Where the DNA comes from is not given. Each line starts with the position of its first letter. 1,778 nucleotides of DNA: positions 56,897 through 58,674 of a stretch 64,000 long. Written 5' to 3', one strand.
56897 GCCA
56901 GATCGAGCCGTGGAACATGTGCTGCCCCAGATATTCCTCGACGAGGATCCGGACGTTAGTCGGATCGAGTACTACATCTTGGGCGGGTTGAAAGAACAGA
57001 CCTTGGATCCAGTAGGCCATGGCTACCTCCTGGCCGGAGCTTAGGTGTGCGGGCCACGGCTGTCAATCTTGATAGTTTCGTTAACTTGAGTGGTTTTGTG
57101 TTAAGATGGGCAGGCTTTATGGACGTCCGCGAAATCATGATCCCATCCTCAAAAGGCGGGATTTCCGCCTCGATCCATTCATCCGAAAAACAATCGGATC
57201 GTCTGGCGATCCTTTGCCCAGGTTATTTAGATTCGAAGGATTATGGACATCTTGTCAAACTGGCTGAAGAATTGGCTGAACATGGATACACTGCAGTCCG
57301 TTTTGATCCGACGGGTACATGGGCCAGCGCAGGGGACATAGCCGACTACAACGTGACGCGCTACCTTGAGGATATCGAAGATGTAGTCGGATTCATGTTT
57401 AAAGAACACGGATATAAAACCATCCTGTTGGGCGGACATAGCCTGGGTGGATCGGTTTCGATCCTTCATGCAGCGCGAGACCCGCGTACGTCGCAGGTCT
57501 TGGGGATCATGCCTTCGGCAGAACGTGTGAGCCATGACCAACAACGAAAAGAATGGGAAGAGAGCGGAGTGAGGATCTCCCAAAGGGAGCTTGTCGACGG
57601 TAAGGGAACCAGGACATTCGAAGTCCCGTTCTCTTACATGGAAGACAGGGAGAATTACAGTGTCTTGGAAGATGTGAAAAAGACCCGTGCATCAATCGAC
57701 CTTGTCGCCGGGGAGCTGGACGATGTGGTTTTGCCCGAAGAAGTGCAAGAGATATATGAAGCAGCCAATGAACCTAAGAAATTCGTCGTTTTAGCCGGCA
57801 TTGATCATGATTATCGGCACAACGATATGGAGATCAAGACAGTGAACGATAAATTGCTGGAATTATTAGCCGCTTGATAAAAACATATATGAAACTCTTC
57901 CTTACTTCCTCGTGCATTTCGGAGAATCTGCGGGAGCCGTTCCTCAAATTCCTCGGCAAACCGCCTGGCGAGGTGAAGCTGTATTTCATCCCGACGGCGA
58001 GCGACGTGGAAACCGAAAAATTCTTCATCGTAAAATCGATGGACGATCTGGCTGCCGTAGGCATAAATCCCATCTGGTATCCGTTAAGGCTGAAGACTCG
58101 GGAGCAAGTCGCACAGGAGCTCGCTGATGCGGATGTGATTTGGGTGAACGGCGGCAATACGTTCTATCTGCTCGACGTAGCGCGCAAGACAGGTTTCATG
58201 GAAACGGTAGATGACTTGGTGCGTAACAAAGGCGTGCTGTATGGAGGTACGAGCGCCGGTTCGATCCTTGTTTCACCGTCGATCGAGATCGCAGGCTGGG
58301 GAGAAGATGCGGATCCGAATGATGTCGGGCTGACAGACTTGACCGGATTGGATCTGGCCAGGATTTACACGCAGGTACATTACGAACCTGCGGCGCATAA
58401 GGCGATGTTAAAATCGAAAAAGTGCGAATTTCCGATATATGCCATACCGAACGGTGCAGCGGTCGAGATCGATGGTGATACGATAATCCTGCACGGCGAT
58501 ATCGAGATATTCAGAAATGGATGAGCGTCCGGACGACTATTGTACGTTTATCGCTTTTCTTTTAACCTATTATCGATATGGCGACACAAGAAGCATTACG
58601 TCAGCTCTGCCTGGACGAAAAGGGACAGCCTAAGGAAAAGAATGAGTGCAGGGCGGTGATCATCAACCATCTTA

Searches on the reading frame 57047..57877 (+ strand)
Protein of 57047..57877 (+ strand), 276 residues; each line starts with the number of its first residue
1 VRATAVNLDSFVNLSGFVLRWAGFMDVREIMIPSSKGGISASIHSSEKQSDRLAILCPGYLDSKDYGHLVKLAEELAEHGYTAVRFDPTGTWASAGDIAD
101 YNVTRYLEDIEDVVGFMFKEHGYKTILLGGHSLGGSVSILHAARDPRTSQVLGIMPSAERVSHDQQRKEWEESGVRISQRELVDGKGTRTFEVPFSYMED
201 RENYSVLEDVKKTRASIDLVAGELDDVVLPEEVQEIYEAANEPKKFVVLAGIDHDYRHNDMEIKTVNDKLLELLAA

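Call 7: search_protein_families(library=pfam, proteins=[window:57047-57877:+], max_evalue=0.01)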
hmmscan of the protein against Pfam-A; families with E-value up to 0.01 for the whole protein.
window:57047-57877:+ (276 aa): 6 families
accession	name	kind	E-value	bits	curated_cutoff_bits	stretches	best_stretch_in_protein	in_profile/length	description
PF12146.15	Hydrolase_4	-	5.5e-15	55.8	27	1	52-150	5-102/239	Serine aminopeptidase, S33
PF12697.13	Abhydrolase_6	-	2.3e-08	35.4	26.3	1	55-256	2-205/217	Alpha/beta hydrolase family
PF00561.26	Abhydrolase_1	-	3.5e-06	27.3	25.8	1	55-146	4-91/245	alpha/beta hydrolase fold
PF20408.4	Abhydrolase_11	-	1.7e-05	25.1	27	0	186-270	100-181/193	Alpha/beta hydrolase domain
PF02129.25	Peptidase_S15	-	4.5e-05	23.7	23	0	74-146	45-117/262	X-Pro dipeptidyl-peptidase (S15 family)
PF01764.32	Lipase_3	-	0.0021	18.4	22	1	106-143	45-82/140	Lipase (class 3)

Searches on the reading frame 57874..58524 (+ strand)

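Call 7: search_protein_families(library=pfam, proteins=[window:57874-58524:+], max_evalue=0.01)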
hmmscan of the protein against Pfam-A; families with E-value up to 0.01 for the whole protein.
window:57874-58524:+ (216 aa): 2 families
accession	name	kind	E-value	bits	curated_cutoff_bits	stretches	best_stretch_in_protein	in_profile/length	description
PF03575.23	Peptidase_S51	-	8.3e-30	104.4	23.9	1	10-206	3-205/206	Peptidase family S51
PF01174.25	SNO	-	0.00022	21.6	27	1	80-139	28-87/188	SNO glutamine amidotransferase family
